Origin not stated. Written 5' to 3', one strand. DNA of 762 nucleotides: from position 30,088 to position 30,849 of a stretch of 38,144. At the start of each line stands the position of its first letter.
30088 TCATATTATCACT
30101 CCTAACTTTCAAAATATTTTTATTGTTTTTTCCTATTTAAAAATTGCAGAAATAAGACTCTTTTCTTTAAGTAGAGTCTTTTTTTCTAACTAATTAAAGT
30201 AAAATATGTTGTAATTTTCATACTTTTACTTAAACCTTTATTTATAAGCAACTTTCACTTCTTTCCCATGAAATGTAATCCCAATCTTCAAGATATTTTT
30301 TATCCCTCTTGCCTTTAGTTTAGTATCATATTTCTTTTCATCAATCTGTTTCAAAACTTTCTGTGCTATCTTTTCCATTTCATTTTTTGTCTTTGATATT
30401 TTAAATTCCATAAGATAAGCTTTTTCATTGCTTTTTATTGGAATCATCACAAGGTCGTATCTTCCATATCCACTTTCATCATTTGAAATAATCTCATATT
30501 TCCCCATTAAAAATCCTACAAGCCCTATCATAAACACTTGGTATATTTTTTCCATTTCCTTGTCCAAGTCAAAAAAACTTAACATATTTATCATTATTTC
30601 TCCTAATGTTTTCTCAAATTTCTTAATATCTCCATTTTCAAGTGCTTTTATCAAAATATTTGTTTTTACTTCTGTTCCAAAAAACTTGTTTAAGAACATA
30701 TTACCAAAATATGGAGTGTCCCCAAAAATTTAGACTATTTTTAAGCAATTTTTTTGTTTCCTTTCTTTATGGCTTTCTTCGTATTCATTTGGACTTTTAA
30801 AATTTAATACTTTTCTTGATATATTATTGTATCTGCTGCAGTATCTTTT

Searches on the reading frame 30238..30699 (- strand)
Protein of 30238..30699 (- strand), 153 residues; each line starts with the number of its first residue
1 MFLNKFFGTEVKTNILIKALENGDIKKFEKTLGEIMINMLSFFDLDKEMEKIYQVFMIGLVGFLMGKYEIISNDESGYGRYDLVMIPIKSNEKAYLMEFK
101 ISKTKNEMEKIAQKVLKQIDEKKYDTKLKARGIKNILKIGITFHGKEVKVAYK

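Call 8: search_protein_families(library=pfam, proteins=[window:30238-30699:-], max_evalue=0.01)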
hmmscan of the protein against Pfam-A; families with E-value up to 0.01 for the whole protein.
window:30238-30699:- (153 aa): 1 family
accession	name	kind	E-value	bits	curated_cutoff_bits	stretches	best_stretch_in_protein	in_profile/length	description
PF08011.17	PDDEXK_9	-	1.1e-22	80.4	25.5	1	49-150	2-102/105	PD-(D/E)XK nuclease superfamily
